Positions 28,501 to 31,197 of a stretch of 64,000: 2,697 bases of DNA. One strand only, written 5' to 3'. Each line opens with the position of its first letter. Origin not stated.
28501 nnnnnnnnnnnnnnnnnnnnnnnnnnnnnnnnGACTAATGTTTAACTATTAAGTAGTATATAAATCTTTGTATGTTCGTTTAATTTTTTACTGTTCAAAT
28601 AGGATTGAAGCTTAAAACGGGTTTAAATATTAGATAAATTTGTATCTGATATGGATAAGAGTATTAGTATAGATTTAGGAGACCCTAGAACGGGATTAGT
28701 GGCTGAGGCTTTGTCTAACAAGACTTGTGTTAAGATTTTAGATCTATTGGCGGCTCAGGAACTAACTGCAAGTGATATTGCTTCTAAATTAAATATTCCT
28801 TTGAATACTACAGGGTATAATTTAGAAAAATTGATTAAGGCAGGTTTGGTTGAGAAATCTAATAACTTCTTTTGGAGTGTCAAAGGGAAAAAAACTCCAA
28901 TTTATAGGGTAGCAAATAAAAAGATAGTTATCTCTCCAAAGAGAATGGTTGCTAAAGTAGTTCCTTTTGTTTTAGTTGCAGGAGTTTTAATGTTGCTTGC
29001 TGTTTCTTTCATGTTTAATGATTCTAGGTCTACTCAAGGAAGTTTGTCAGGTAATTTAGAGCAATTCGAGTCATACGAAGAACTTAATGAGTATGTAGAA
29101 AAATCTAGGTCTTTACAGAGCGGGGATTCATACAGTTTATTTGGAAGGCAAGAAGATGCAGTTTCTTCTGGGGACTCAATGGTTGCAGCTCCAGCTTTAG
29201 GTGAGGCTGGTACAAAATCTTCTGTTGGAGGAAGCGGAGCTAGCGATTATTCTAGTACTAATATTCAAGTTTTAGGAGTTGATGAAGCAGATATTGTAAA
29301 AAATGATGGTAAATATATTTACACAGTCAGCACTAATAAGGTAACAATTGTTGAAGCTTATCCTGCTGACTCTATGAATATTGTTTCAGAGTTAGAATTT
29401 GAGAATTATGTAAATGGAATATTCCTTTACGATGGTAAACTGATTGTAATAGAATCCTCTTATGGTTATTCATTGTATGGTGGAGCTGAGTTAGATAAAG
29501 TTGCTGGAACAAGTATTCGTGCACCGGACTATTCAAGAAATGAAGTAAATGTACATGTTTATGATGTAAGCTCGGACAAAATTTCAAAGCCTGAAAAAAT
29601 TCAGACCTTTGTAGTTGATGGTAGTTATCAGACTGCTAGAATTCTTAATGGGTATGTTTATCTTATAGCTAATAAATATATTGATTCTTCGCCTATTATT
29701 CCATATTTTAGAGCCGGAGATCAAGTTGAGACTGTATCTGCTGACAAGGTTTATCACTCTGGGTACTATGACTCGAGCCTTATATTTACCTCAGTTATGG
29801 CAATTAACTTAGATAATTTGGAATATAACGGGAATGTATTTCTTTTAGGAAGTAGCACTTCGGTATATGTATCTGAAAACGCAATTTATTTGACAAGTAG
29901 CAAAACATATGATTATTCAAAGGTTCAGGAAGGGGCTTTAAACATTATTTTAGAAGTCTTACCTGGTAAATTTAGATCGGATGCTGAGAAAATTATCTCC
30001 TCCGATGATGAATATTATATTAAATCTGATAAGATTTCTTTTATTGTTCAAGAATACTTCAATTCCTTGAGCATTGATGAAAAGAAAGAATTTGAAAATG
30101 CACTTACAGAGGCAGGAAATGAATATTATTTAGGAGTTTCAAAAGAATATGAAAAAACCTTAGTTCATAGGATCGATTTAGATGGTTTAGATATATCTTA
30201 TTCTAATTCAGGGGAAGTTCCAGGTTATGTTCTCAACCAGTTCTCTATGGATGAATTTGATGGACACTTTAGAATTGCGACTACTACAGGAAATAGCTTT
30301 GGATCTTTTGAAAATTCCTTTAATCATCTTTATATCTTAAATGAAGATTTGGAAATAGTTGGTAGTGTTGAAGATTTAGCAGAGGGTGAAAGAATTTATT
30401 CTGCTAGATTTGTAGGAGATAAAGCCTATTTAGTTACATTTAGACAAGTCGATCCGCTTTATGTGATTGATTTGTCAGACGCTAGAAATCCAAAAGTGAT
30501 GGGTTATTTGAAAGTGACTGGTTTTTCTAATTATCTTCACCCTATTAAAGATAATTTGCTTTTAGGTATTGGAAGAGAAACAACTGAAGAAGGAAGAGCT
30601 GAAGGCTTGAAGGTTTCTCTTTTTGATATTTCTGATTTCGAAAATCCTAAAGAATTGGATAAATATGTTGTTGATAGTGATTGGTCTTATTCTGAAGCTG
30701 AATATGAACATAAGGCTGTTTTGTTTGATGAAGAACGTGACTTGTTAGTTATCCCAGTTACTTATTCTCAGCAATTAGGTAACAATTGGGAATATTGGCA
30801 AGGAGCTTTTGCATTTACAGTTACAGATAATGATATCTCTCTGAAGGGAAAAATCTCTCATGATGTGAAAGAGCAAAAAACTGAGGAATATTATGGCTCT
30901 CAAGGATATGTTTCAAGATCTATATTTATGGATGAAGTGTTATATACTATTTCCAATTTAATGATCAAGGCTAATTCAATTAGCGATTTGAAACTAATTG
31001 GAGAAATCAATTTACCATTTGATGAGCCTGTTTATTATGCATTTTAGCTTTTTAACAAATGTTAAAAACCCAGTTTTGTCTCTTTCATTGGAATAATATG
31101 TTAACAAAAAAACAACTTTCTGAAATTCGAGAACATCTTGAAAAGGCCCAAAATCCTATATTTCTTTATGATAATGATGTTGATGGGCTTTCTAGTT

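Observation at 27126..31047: One-component membrane-tethered ArsR-type HTH protein with a ~670-aa extracellular beta-propeller-like domain, divergent from a secreted S8 protease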

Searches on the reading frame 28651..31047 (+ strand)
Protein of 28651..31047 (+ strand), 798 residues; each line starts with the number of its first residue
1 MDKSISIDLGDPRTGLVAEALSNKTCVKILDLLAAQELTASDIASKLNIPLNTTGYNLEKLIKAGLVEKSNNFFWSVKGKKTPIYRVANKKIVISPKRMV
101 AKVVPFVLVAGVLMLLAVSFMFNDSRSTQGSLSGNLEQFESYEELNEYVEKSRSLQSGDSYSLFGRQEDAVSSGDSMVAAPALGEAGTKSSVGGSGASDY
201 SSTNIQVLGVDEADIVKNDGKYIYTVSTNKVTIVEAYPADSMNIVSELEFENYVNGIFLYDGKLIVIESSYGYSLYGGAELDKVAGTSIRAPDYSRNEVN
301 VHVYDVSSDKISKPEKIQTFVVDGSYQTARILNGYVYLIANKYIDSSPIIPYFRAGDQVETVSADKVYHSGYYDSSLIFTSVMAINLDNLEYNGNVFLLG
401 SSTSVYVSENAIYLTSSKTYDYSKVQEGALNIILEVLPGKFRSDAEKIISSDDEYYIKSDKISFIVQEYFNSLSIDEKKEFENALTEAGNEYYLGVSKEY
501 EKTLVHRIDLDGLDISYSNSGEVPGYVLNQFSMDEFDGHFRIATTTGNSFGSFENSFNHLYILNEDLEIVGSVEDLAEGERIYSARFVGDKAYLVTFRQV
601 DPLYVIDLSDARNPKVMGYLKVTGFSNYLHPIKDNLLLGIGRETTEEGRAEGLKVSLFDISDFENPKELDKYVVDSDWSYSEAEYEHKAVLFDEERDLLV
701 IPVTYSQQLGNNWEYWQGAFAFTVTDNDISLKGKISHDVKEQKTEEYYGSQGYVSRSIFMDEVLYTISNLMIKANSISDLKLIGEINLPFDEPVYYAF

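Call 3: search_protein_families(library=pfam, proteins=[window:28651-31047:+], max_evalue=0.01)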
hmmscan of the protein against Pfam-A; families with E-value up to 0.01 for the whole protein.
window:28651-31047:+ (798 aa): 8 families
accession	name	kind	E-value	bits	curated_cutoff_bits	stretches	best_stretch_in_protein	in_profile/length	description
PF09826.15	Beta_propel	-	8.9e-150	500.2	22.4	1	200-780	1-495/495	Beta propeller domain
PF12840.13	HTH_20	-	1.1e-11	45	27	1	21-68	1-49/51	Helix-turn-helix domain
PF01022.26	HTH_5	-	5.1e-07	29.9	22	1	25-69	3-47/47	Bacterial regulatory protein, arsR family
PF01978.25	TrmB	-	5.6e-05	23.3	25.6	1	31-71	16-56/68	Sugar-specific transcriptional regulator TrmB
PF13412.12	HTH_24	-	0.00015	21.7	21.9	1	28-68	7-48/48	Winged helix-turn-helix DNA-binding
PF12802.13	MarR_2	-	0.00028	21.4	27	1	29-69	10-52/61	MarR family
PF13463.12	HTH_27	-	0.0095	16.6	22.2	0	36-70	17-51/68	Winged helix DNA-binding domain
PF01047.28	MarR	-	0.0098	16.2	24.6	0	35-71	15-51/59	MarR family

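Call 4: search_protein_families(library=ncbifam, proteins=[window:28651-31047:+], max_evalue=0.01)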
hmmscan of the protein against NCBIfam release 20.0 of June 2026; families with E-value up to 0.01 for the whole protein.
window:28651-31047:+ (798 aa): 5 families
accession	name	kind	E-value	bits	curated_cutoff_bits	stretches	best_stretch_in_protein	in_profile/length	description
NF033788.1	HTH_metalloreg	subfamily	1.1e-07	31.5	55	1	18-70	5-58/77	metalloregulator ArsR/SmtB family transcription factor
NF033789.1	repress_SdpR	subfamily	5.3e-06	26.2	100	1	19-70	3-54/79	autorepressor SdpR family transcription factor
NF053606.1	Sta1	subfamily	0.00019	21.4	80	1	27-93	23-89/100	Sta1 family transcriptional regulator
NF040939.2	trans_reg_lrs14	equivalog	0.0031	17.5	90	0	25-91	22-89/103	Lrs14 family HTH-type transcriptional regulator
TIGR04176.1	MarR_EPS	equivalog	0.0037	17.3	88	0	24-87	4-66/105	MarR family EPS-associated transcriptional regulator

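Call 5: find_homologous_proteins(query=window:28651-31047:+, max_evalue=0.00001)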
Query window:28651-31047:+ (798 aa): 491 proteins with E <= 0.00001 among 8000 candidates; the best 120 are listed.
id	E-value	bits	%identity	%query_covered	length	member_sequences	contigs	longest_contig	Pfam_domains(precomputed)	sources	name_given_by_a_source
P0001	0.0e+0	1747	100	100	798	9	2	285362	PF12840.14,PF01022.27,PF09826.16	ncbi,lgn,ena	-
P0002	0.0e+0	1549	86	100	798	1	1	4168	PF12840.14,PF01978.26,PF01022.27,PF09826.16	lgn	-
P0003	0.0e+0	1338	76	100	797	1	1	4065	PF12840.14,PF01022.27,PF09826.16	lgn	-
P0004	0.0e+0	1332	75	100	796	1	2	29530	PF12840.14,PF01022.27,PF09826.16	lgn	-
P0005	0.0e+0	1318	75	100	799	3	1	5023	PF12840.14,PF01022.27,PF09826.16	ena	-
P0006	0.0e+0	1312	74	100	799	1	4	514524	PF12840.14,PF01022.27,PF09826.16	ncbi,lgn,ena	ncbi:MAG: beta-propeller domain-containing protein [Nanoarchaeota archaeon]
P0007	0.0e+0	1279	73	100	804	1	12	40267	PF12840.14,PF01978.26,PF01022.27,PF09826.16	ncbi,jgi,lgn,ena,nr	ncbi:helix-turn-helix domain-containing protein [Candidatus Pacearchaeota archaeon]|nr:helix-turn-he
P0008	0.0e+0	1225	70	100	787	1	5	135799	PF12840.14,PF01022.27,PF09826.16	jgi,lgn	jgi:uncharacterized secreted protein with C-terminal beta-propeller domain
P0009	0.0e+0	1209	71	100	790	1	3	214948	PF12840.14,PF01022.27,PF09826.16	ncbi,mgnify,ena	ncbi:MAG: beta-propeller domain-containing protein [Nanoarchaeota archaeon]|mgnify:CR=1 FL=1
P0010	0.0e+0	1178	67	100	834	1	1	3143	PF12840.14,PF01022.27,PF09826.16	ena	-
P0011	0.0e+0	1165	67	100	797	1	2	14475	PF12840.14,PF01022.27,PF12802.14,PF09826.16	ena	-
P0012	0.0e+0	1165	67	100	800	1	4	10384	PF12840.14,PF01022.27,PF12802.14,PF09826.16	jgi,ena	-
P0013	0.0e+0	1165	67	100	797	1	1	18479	PF12840.14,PF01022.27,PF12802.14,PF09826.16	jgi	-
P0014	0.0e+0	1164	67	100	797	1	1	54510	PF12840.14,PF01022.27,PF12802.14,PF09826.16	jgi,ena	-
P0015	0.0e+0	1162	67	100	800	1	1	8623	PF12840.14,PF01022.27,PF12802.14,PF09826.16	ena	-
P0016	0.0e+0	1162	67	100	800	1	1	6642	PF12840.14,PF01022.27,PF12802.14,PF09826.16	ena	-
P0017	0.0e+0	1156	66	100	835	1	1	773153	PF12840.14,PF01978.26,PF01022.27,PF09826.16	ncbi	-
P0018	0.0e+0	1145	66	99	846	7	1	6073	PF12840.14,PF01022.27,PF09826.16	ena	-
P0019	0.0e+0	1143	66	99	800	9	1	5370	PF12840.14,PF01022.27,PF09826.16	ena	-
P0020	0.0e+0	1135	65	100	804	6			PF12840.14,PF09826.16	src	-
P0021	1.4e-272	925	75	68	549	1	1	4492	PF09826.16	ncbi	ncbi:MAG: beta-propeller domain-containing protein, partial [Nanoarchaeota archaeon]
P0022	4.7e-271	920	65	82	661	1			PF12840.14,PF01022.27,PF12802.14,PF09826.16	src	-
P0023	5.7e-258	876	58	87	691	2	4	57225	PF09826.16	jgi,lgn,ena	-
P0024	1.5e-243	829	56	83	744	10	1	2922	PF09826.16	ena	-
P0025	8.4e-242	823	54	87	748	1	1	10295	PF09826.16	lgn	-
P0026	1.7e-241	822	56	85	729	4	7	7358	PF09826.16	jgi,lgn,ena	-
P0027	1.0e-239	816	51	99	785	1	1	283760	PF12840.14,PF13412.13,PF01978.26,PF01022.27,PF09826.16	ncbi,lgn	-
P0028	4.7e-215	735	48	100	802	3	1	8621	PF12840.14,PF13412.13,PF09826.16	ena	-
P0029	2.0e-211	723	47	100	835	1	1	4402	PF12840.14,PF13412.13,PF09826.16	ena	-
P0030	5.7e-211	721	47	99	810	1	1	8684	PF12840.14,PF13412.13,PF09826.16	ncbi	ncbi:MAG: beta-propeller domain-containing protein, partial [archaeon]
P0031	7.3e-211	721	46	100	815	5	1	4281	PF12840.14,PF09826.16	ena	-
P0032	4.5e-208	711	47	100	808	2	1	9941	PF12840.14,PF13412.13,PF09826.16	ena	-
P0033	2.5e-205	702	47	98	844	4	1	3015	PF12840.14,PF09826.16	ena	-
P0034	4.6e-205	702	47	99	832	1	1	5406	PF12840.14,PF13412.13,PF01978.26,PF01022.27,PF12802.14,PF09826.16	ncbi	-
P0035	1.1e-202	694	46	94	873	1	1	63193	PF12840.14,PF13412.13,PF09826.16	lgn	-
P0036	9.6e-201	687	49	86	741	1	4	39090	PF09826.16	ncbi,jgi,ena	-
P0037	1.7e-200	686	45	92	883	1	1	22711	PF12840.14,PF09826.16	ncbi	-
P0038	2.8e-199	682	45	100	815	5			PF12840.14,PF13412.13,PF02002.24,PF09826.16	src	-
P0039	2.8e-198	679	44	95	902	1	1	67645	PF12840.14,PF13412.13,PF22148.2,PF09826.16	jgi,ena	-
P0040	2.8e-198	679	45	100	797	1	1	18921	PF12840.14,PF02002.24,PF09826.16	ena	-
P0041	3.5e-198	679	46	92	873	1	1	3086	PF12840.14,PF13412.13,PF01022.27,PF09826.16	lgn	-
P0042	6.4e-198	678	46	100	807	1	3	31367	PF12840.14,PF13412.13,PF09826.16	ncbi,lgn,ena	-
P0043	4.1e-197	675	46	99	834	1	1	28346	PF12840.14,PF13412.13,PF09826.16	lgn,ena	-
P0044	5.8e-197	675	45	93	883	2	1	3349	PF12840.14,PF09826.16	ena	-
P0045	5.1e-196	672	44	99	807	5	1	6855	PF12840.14,PF09826.16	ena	-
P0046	7.9e-196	671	44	99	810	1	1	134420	PF12840.14,PF13412.13,PF01022.27,PF02002.24,PF09826.16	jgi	jgi:uncharacterized secreted protein with C-terminal beta-propeller domain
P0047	8.8e-196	671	45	99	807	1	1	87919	PF12840.14,PF13412.13,PF09826.16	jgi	-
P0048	9.4e-196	671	45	100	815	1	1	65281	PF12840.14,PF13412.13,PF01022.27,PF02002.24,PF09826.16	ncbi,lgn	-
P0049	3.9e-195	669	45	99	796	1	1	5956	PF12840.14,PF13412.13,PF09826.16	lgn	-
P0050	3.9e-195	669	51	87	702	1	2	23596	PF09826.16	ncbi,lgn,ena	ncbi:MAG: beta-propeller domain-containing protein [Nanoarchaeota archaeon]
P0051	9.8e-194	664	45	92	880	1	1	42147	PF12840.14,PF09826.16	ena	-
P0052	2.6e-193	663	45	88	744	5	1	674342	PF09826.16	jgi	-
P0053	7.5e-193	661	42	100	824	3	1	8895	PF12840.14,PF09826.16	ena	-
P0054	8.0e-193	661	46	99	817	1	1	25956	PF12840.14,PF13412.13,PF09826.16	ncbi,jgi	ncbi:MAG: hypothetical protein RL557_570 [archaeon]|jgi:uncharacterized secreted protein with C-term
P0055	1.5e-192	660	44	100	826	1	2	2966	PF12840.14,PF13412.13,PF09826.16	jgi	-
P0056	2.4e-192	659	45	99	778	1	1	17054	PF12840.14,PF13412.13,PF09826.16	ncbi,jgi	-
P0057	4.9e-190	652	44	100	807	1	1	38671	PF12840.14,PF13412.13,PF01022.27,PF09826.16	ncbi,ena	-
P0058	8.4e-190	651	44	99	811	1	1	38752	PF12840.14,PF13412.13,PF09826.16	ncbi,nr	ncbi:beta-propeller domain-containing protein [Candidatus Pacearchaeota archaeon]|nr:beta-propeller 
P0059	2.9e-189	649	42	99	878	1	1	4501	PF12840.14,PF09826.16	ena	-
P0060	4.6e-189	649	44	98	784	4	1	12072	PF12840.14,PF13412.13,PF09826.16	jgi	-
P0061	6.5e-189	648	45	99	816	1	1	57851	PF12840.14,PF13412.13,PF09826.16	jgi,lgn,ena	-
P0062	1.0e-187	644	44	99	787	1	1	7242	PF12840.14,PF09826.16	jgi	-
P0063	2.0e-187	643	45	99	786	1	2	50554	PF12840.14,PF09826.16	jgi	jgi:uncharacterized secreted protein with C-terminal beta-propeller domain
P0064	4.8e-187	642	43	100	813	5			PF12840.14,PF13412.13,PF01022.27,PF09826.16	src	-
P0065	1.1e-186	641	45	98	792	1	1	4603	PF12840.14,PF13412.13,PF09826.16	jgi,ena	-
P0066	2.1e-185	637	41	99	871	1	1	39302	PF12840.14,PF09826.16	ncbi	-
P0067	2.3e-185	636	42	99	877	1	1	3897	PF12840.14,PF09826.16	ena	-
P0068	1.2e-184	634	44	100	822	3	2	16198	PF12840.14,PF09826.16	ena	-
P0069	5.1e-184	632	43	99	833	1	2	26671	PF12840.14,PF13412.13,PF09826.16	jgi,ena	-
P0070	5.1e-184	632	43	99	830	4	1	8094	PF12840.14,PF09826.16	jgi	-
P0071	1.3e-183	631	43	99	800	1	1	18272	PF12840.14,PF09826.16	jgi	-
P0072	1.6e-183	630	44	98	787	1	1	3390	PF12840.14,PF13412.13,PF01978.26,PF01022.27,PF12802.14,PF09826.16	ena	-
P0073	4.0e-183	629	44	99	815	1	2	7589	PF12840.14,PF09826.16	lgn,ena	-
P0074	8.5e-183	628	42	100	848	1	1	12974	PF12840.14,PF01022.27,PF09826.16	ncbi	-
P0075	1.0e-182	628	44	100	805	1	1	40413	PF12840.14,PF13412.13,PF09826.16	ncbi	-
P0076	1.9e-182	627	49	82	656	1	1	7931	PF09826.16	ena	-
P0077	2.1e-182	627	44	99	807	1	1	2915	PF12840.14,PF09826.16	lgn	-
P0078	5.8e-180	619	42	98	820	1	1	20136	PF12840.14,PF09826.16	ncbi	-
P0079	6.3e-180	618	44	92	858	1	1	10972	PF12840.14,PF09826.16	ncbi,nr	ncbi:hypothetical protein CL621_00335 [archaeon]|nr:hypothetical protein [archaeon]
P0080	2.7e-179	616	43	99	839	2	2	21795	PF12840.14,PF09826.16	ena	-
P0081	8.3e-179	615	41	99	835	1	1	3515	PF12840.14,PF13412.13,PF09826.16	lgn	-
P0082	9.9e-179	614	42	98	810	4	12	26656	PF12840.14,PF09826.16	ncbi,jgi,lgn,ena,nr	ncbi:beta-propeller domain-containing protein [Candidatus Pacearchaeota archaeon]|nr:beta-propeller 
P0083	1.1e-178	614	41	99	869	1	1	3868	PF12840.14,PF09826.16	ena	-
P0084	4.1e-178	612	42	92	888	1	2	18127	PF12840.14,PF09826.16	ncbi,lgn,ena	ncbi:MAG: beta-propeller domain-containing protein [Nanoarchaeota archaeon]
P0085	1.6e-177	610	40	100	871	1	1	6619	PF12840.14,PF09826.16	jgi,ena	-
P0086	3.0e-177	610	44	97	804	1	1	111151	PF12840.14,PF13412.13,PF09826.16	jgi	jgi:inhibitor of cysteine peptidase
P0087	3.1e-177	610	40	99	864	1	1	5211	PF12840.14,PF09826.16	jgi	jgi:uncharacterized secreted protein with C-terminal beta-propeller domain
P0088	3.5e-176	606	39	99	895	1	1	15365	PF12840.14,PF13412.13,PF09826.16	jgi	jgi:inhibitor of cysteine peptidase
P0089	1.2e-175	604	38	99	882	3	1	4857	PF12840.14,PF09826.16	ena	-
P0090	1.6e-175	604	40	100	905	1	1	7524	PF12840.14,PF09826.16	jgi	-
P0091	7.7e-175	602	42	100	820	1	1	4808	PF12840.14,PF09826.16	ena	-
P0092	1.1e-174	601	44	91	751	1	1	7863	PF12840.14,PF09826.16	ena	-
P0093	1.7e-174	600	42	92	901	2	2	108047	PF12840.14,PF13412.13,PF09826.16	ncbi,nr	ncbi:MAG: beta-propeller domain-containing protein [Candidatus Nanoarchaeia archaeon]|nr:beta-propel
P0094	3.4e-174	599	42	92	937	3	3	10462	PF12840.14,PF09826.16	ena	-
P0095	4.9e-174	599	46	87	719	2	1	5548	PF09826.16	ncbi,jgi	jgi:uncharacterized secreted protein with C-terminal beta-propeller domain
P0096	6.5e-174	599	43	98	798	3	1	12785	PF12840.14,PF09826.16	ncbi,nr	ncbi:MAG: beta-propeller domain-containing protein [Nanoarchaeota archaeon]|nr:beta-propeller domain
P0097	7.7e-174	598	42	92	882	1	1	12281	PF12840.14,PF09826.16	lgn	-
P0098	1.5e-173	597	42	94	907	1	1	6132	PF12840.14,PF09826.16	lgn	-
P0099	3.6e-173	596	42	98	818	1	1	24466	PF12840.14,PF09826.16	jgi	-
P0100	5.8e-173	595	43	99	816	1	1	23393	PF12840.14,PF09826.16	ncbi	-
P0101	9.7e-173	595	40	98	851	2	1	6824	PF12840.14,PF09826.16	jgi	-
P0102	2.9e-172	593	42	94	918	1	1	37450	PF12840.14,PF13412.13,PF09826.16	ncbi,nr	ncbi:helix-turn-helix domain-containing protein [Candidatus Pacearchaeota archaeon]|nr:helix-turn-he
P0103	1.7e-171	591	40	99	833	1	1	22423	PF12840.14,PF09826.16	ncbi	-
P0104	8.2e-171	588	45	88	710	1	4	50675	PF09826.16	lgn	-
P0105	2.4e-170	587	41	100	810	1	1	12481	PF12840.14,PF09826.16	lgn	-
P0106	3.3e-170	586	40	98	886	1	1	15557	PF12840.14,PF09826.16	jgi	jgi:inhibitor of cysteine peptidase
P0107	9.2e-170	585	42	92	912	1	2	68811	PF12840.14,PF09826.16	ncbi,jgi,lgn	-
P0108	9.9e-170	585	43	92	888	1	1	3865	PF12840.14,PF09826.16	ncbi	-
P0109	1.8e-169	584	39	98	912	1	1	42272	PF12840.14,PF13412.13,PF09826.16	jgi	jgi:uncharacterized secreted protein with C-terminal beta-propeller domain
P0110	1.3e-168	581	40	99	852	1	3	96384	PF12840.14,PF09826.16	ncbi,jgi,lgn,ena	-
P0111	2.6e-168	580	41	92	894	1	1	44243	PF12840.14,PF09826.16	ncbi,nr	ncbi:Beta propeller domain protein [uncultured archaeon]|nr:Beta propeller domain protein [unculture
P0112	3.0e-168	580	40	99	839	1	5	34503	PF12840.14,PF13412.13,PF09826.16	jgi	jgi:uncharacterized secreted protein with C-terminal beta-propeller domain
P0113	3.5e-168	580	46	87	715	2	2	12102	PF09826.16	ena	-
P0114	6.3e-167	575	40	99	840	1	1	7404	PF12840.14,PF13412.13,PF01022.27,PF09826.16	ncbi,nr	ncbi:MAG: beta-propeller domain-containing protein [Nanoarchaeota archaeon]|nr:beta-propeller domain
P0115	7.4e-166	572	41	91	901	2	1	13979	PF12840.14,PF09826.16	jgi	jgi:uncharacterized secreted protein with C-terminal beta-propeller domain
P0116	1.9e-165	571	42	98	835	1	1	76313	PF12840.14,PF13412.13,PF09826.16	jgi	jgi:inhibitor of cysteine peptidase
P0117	3.3e-165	570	40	96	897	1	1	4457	PF12840.14,PF13412.13,PF09826.16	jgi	-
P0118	3.6e-165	570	40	98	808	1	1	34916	PF12840.14,PF13412.13,PF12802.14,PF09826.16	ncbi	-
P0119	2.7e-163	563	41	92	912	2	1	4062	PF12840.14,PF13412.13,PF09826.16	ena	-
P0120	1.6e-162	561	41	92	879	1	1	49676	PF12840.14,PF09826.16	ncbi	-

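Call 7: search_solved_structures(query=window:28651-31047:+, max_evalue=1, show_alignments=2)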
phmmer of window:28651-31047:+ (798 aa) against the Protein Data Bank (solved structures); distinct sequences matched with E-value up to 1: 2.
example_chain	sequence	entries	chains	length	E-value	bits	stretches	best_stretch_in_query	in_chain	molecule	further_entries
2kko_A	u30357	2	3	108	0.016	16.9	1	15-70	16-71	POSSIBLE TRANSCRIPTIONAL REGULATORY PROTEIN (POSSIBLY ARSR-FAMILY) | Possible transcriptional regulatory arsR-family protein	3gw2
7jlz_A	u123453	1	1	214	0.084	14.5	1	481-537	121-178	16S rRNA methylase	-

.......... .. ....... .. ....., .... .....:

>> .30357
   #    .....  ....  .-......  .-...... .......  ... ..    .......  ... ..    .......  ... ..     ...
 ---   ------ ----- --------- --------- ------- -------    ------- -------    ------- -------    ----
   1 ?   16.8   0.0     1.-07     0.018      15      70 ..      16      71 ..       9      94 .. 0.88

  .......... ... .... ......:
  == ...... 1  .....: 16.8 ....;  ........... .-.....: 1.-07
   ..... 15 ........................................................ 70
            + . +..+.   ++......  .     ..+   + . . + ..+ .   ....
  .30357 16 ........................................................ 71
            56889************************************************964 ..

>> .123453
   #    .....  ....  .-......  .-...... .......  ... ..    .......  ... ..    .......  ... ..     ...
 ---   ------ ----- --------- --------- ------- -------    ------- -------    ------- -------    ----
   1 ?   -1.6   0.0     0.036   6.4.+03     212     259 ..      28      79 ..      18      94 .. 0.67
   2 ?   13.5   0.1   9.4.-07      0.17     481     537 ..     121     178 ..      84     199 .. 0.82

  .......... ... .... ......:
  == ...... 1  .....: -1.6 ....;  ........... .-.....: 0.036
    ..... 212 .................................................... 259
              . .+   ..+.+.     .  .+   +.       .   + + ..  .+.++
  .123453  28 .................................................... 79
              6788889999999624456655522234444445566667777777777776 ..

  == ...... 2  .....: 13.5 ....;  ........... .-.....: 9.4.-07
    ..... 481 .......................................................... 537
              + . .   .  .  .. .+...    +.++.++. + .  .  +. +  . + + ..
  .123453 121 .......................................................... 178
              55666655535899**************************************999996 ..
